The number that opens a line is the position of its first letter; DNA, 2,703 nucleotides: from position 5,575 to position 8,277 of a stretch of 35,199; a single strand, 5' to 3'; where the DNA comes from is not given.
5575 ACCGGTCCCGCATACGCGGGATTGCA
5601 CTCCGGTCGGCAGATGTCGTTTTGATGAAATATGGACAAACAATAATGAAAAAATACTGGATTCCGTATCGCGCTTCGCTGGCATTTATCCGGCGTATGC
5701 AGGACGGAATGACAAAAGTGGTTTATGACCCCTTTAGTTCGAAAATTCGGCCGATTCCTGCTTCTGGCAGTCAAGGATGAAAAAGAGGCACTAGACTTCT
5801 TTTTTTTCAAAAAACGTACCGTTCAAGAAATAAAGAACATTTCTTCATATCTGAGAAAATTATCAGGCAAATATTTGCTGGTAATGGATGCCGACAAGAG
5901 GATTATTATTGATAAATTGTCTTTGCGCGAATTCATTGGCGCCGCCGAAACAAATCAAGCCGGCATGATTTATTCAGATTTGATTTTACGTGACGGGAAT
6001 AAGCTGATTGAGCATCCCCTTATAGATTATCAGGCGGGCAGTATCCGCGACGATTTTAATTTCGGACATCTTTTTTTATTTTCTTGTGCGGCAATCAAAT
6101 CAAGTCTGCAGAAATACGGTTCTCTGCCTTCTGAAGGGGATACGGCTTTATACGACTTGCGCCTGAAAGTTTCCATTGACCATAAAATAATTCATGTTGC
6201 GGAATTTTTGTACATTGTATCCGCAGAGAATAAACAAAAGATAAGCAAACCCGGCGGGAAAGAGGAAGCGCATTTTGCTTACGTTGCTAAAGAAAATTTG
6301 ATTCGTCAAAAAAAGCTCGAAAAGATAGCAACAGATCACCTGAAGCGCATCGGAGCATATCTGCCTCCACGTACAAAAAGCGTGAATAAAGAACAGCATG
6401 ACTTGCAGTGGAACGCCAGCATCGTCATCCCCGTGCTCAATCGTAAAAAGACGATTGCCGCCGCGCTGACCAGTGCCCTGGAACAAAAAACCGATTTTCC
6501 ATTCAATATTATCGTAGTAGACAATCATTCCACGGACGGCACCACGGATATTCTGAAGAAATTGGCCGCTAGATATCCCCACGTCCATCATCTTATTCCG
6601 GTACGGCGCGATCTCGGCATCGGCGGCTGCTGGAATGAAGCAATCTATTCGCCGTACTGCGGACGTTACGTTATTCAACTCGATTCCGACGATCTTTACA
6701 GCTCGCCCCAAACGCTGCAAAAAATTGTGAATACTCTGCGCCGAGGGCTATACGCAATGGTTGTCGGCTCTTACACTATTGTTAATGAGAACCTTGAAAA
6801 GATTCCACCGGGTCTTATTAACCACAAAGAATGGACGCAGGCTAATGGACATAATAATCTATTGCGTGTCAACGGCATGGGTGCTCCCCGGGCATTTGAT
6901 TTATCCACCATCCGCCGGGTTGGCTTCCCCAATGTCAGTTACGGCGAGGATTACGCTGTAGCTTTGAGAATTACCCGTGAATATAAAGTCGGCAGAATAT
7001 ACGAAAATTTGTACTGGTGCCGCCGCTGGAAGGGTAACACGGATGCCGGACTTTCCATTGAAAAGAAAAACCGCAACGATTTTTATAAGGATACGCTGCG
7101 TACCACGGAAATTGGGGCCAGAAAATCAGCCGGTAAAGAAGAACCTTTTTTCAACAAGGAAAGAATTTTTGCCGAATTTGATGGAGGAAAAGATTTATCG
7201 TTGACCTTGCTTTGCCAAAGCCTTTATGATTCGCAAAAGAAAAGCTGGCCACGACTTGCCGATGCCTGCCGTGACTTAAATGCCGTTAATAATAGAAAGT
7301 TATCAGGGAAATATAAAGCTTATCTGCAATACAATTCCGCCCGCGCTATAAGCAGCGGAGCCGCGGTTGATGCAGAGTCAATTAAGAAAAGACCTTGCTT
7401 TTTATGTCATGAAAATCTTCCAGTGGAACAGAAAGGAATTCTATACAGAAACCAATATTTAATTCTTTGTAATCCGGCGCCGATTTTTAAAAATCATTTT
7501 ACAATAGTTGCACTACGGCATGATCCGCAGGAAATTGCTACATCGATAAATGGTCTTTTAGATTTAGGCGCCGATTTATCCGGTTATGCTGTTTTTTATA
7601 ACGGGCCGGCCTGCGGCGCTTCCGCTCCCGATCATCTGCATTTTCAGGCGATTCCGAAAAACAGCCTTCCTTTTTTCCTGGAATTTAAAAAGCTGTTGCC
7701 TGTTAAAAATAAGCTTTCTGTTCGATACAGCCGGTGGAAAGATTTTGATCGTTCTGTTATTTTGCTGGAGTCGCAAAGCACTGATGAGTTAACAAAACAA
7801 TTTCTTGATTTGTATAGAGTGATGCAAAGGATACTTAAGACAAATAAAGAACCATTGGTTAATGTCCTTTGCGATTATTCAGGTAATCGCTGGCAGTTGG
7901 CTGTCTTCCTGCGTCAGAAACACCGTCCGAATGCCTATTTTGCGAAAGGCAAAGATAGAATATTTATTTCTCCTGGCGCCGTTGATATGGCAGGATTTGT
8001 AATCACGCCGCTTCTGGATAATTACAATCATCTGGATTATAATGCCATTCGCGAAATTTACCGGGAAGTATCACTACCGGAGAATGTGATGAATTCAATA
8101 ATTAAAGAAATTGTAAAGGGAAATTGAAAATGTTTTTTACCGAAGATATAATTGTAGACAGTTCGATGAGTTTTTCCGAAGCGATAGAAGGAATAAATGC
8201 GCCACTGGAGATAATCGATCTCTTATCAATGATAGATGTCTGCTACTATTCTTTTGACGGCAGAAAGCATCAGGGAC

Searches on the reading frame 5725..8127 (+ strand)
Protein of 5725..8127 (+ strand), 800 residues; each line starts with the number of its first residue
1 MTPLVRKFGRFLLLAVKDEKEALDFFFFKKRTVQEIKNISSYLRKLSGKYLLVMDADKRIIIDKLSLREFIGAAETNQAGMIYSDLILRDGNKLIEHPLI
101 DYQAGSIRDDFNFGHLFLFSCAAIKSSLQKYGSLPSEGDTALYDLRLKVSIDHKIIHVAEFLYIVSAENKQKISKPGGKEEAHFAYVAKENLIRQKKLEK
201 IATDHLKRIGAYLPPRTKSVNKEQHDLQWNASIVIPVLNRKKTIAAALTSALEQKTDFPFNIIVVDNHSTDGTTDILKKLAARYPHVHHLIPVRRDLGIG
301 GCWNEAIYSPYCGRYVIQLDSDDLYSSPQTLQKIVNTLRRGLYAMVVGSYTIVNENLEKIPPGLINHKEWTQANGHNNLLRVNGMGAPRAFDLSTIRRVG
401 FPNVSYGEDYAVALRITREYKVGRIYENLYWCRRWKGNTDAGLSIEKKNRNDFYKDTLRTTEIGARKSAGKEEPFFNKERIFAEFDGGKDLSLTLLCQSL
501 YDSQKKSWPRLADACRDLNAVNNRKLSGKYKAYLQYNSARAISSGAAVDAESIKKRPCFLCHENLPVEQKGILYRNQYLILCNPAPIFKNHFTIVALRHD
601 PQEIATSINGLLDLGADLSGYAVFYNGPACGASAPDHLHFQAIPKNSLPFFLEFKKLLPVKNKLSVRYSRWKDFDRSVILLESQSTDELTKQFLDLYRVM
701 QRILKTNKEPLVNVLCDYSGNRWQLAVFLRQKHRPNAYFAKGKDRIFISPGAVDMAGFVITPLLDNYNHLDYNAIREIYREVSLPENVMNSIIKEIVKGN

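Call 12: search_protein_families(library=pfam, proteins=[window:5725-8127:+], max_evalue=0.001)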
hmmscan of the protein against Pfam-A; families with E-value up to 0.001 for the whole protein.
window:5725-8127:+ (800 aa): 5 families
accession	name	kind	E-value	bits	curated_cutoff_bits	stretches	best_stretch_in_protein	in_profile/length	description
PF16269.10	DUF4922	-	5.6e-53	179.2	23.6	1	500-643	1-145/146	Domain of unknown function (DUF4922)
PF00535.33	Glycos_transf_2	-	2.5e-26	93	23.3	1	232-365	1-130/168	Glycosyl transferase family 2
PF13641.12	Glyco_tranf_2_3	-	2.4e-09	38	27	1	232-346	4-119/230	Glycosyltransferase like family 2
PF13704.12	Glyco_tranf_2_4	-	5.9e-05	23.9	27.5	0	261-329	21-88/98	Glycosyl transferase family 2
PF10111.15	Glyco_tranf_2_2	-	0.00015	21.8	27.3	1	232-354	1-127/276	Glycosyltransferase like family 2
